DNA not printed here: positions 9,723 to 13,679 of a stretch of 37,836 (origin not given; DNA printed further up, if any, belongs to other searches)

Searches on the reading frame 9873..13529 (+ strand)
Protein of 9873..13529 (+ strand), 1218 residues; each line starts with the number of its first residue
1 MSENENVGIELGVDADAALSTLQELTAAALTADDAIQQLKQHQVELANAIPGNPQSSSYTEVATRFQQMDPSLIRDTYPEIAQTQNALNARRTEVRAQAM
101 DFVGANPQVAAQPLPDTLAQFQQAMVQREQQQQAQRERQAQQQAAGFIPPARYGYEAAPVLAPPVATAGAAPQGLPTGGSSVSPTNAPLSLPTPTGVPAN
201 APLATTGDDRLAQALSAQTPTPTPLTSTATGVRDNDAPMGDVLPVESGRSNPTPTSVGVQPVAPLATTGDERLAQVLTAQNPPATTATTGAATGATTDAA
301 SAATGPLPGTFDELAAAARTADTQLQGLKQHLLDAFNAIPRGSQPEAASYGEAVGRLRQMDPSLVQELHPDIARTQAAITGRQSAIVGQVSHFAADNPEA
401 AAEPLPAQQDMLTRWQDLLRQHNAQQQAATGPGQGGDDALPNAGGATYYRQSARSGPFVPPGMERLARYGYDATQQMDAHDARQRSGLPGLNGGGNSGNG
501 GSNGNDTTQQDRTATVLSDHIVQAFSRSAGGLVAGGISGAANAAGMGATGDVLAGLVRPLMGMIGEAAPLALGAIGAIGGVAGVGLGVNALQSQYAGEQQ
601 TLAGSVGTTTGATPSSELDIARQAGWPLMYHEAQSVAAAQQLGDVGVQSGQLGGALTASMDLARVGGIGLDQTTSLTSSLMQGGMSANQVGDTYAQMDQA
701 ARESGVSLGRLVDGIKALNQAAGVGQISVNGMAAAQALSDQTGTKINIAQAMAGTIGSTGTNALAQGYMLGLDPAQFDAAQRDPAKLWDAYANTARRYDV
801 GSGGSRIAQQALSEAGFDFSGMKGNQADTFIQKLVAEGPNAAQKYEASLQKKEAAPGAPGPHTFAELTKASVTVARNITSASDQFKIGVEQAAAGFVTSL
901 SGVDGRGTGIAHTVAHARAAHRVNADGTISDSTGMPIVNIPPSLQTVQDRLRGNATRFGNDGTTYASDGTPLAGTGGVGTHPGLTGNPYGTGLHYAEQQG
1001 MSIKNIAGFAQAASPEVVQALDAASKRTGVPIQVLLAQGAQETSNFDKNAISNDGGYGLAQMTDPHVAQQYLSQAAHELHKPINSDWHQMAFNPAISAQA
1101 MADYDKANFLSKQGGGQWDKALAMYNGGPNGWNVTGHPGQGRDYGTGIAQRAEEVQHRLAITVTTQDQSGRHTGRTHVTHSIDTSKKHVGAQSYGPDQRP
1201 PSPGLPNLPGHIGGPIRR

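Call 6: search_protein_families(library=pfam, proteins=[window:9873-13529:+], max_evalue=0.01)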
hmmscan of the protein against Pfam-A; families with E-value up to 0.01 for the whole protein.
window:9873-13529:+ (1218 aa): 1 family
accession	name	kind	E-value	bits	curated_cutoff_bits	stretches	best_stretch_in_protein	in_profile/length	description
PF01464.25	SLT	-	3.2e-07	30.4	21.3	1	1022-1130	4-99/117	Transglycosylase SLT domain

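Call 8: search_protein_families(library=phrogs, proteins=[window:9873-13529:+], max_evalue=0.01)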
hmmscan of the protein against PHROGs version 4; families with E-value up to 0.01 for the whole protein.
window:9873-13529:+ (1218 aa): 2 families
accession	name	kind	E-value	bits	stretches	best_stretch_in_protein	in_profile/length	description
phrog_669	-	lysis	3.1e-11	42.4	1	1019-1193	923-1094/1946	endolysin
phrog_31023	-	unknown function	0.00054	19.3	1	1013-1131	327-443/831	-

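Call 29: search_protein_families(library=ncbifam, proteins=[window:9873-13529:+], max_evalue=0.1)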
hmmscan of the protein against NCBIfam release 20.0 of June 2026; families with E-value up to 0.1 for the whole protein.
window:9873-13529:+ (1218 aa): 0 families

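Call 111: search_solved_structures(query=window:9873-13529:+, max_evalue=0.1)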
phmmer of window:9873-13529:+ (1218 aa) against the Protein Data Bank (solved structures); distinct sequences matched with E-value up to 0.1: 4.
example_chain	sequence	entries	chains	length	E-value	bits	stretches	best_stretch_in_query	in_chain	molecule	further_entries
5jve_A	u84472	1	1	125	0.071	14.3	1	373-451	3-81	Cytochrome c'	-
5jua_A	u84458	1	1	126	0.072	14.2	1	373-451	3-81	Cytochrome c'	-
6u5b_h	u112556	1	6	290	0.096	13.8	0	650-828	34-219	Ripcord PA0626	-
5jp7_A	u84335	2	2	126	0.1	13.8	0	373-451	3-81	Cytochrome c'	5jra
